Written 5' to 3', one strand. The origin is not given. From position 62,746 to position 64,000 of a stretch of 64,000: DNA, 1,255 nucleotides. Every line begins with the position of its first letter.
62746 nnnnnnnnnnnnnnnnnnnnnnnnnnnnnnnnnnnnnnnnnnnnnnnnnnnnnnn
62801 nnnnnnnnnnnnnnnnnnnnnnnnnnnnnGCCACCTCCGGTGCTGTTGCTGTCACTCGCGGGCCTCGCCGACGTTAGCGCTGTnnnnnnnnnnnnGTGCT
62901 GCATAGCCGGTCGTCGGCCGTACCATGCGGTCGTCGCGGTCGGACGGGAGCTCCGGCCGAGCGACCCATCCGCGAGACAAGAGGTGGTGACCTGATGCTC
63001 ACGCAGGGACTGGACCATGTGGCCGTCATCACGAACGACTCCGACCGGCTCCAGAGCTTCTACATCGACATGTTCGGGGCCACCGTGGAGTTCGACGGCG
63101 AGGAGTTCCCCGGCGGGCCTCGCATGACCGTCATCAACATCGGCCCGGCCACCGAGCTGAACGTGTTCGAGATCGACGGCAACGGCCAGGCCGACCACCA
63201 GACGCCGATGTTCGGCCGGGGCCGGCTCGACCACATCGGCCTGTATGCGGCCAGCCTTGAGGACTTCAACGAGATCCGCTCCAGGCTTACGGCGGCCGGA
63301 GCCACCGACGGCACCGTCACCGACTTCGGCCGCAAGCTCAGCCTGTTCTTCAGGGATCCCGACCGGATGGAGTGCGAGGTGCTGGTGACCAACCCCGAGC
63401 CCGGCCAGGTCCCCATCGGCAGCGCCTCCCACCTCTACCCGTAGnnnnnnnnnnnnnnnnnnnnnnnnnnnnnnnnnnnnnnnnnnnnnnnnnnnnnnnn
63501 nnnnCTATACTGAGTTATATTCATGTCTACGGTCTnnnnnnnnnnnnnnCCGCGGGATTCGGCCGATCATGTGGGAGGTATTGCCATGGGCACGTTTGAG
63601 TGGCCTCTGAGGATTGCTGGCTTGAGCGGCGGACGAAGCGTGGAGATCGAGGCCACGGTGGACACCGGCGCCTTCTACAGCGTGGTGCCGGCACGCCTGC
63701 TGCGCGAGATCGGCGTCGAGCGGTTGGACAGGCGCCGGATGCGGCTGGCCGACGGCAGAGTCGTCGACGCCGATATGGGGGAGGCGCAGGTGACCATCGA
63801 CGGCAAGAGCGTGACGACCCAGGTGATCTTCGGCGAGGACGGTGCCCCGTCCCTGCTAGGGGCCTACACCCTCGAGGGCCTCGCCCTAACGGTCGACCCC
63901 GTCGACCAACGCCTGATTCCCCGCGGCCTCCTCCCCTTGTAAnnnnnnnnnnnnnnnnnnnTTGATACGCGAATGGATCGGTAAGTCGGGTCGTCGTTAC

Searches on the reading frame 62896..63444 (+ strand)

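Call 19: search_protein_families(library=padloc, proteins=[window:62896-63444:+], max_evalue=0.01)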
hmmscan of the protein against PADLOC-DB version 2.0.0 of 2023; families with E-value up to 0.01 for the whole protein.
window:62896-63444:+ (182 aa): 0 families

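Call 69: search_protein_families(library=pfam, proteins=[window:62896-63444:+], max_evalue=0.01)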
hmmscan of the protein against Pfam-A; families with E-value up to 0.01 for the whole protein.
window:62896-63444:+ (182 aa): 3 families
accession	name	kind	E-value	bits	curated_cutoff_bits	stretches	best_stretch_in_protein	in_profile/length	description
PF00903.31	Glyoxalase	-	2e-09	38.3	20.6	1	38-161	1-120/121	Glyoxalase/Bleomycin resistance protein/Dioxygenase superfamily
PF13669.12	Glyoxalase_4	-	0.00067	20.4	27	1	40-137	1-92/109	Glyoxalase/Bleomycin resistance protein/Dioxygenase superfamily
PF13468.12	Glyoxalase_3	-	0.0048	17.4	25.1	1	39-147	1-111/176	Glyoxalase-like domain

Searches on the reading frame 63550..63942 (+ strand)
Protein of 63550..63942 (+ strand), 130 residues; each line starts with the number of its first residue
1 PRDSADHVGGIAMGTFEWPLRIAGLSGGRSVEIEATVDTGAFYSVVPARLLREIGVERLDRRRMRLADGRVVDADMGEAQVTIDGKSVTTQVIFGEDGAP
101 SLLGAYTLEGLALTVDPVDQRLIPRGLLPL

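Call 69: search_protein_families(library=pfam, proteins=[window:63550-63942:+], max_evalue=0.01)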
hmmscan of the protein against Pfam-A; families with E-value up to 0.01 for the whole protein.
window:63550-63942:+ (130 aa): 2 families
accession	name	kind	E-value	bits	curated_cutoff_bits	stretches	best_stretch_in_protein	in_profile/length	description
PF13975.11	gag-asp_proteas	-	9e-08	33.1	28.2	1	32-108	9-90/92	gag-polyprotein putative aspartyl protease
PF13650.11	Asp_protease_2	-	1.8e-06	29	24.3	1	28-104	7-87/90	Aspartyl protease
